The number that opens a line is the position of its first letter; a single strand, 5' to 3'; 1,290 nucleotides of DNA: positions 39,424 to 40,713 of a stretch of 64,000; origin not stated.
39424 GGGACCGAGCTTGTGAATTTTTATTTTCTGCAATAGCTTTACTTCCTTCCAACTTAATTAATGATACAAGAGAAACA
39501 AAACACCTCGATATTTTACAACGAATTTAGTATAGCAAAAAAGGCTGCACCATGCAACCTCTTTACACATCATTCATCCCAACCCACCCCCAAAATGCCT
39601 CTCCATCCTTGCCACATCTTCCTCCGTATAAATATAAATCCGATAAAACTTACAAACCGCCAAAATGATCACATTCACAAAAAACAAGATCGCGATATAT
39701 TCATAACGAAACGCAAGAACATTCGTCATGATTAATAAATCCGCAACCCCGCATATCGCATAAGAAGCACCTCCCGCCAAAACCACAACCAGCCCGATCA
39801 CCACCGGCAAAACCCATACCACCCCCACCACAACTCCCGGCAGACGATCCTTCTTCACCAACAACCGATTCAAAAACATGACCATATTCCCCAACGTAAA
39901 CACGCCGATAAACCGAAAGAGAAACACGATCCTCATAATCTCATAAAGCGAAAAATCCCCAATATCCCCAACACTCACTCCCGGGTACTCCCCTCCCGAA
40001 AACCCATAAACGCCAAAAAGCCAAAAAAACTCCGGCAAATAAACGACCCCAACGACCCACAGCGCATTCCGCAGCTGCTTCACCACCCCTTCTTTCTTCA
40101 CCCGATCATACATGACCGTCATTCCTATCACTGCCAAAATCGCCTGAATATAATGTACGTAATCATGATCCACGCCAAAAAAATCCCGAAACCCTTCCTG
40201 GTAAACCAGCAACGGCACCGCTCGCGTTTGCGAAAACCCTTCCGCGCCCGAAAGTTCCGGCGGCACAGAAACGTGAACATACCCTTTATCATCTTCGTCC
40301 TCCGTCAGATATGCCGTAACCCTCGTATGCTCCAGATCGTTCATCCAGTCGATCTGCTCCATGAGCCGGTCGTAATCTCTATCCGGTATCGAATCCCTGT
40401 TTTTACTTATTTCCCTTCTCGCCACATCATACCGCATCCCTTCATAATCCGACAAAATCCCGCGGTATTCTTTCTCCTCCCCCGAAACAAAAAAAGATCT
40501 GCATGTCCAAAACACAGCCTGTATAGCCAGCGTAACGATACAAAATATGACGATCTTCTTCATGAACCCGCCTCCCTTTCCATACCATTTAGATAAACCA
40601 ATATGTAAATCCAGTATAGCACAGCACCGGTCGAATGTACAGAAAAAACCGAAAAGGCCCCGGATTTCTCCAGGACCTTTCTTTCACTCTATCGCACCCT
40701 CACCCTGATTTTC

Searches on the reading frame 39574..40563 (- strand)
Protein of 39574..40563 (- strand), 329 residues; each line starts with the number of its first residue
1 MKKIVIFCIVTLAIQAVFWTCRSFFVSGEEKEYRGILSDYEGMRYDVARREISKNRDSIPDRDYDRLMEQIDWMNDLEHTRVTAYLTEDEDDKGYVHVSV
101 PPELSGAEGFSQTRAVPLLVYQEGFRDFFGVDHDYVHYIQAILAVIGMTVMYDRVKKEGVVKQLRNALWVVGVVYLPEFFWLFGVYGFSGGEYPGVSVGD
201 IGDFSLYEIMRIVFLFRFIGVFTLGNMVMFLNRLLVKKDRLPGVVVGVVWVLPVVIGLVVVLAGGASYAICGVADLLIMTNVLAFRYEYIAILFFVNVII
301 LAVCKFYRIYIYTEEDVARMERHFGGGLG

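Call 92: find_encoding_contigs(protein=window:39574-40563:-, flank=6000, max_places=10)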
Protein window:39574-40563:- (329 aa): 23 contigs read that carry it; 10 places shown.
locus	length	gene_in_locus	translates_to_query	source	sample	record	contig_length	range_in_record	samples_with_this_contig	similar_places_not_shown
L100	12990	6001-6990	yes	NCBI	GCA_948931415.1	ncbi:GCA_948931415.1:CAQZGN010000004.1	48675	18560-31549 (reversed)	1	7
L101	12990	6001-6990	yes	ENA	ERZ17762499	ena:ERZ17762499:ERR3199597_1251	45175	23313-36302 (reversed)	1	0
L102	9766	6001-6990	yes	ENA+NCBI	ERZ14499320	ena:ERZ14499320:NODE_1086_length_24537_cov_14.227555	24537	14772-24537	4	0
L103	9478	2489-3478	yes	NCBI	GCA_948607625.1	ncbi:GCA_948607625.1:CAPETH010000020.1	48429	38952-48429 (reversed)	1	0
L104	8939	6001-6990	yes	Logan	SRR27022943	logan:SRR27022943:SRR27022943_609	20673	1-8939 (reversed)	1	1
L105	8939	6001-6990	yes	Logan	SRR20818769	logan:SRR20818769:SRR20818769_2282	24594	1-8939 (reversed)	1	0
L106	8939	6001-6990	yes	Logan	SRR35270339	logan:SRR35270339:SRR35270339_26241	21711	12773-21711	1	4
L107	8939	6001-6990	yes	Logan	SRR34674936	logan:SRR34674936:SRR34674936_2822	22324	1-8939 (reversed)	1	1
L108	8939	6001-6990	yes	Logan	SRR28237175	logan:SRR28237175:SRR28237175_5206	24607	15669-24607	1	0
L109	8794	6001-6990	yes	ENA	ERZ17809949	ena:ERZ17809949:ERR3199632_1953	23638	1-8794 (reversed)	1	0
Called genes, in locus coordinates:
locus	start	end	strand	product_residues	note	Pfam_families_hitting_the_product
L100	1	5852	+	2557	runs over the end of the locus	-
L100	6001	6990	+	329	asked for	-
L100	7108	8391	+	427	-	PF13175:AAA_15, PF13304:AAA_21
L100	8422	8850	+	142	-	-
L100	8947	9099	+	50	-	-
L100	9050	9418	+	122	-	-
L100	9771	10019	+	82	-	PF00005:ABC_tran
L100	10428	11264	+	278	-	PF12844:HTH_19, PF13443:HTH_26 (weak), PF13560:HTH_31, PF15731:MqsA_antitoxin (faint), PF01381:HTH_3, PF00771:FHIPEP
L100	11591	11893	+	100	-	PF02583:Trns_repr_metal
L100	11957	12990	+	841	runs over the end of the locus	PF00403:HMA, PF00122:E1-E2_ATPase, PF00702:Hydrolase, PF08282:Hydrolase_3 (faint), PF00403:HMA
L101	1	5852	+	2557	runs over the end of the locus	-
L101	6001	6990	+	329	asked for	-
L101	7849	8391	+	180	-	PF13175:AAA_15, PF13304:AAA_21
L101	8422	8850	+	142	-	-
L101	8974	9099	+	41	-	-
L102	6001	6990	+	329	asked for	-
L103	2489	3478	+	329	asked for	-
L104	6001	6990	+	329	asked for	-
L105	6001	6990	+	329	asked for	-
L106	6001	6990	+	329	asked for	-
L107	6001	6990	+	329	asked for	-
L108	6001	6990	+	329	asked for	-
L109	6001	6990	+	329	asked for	-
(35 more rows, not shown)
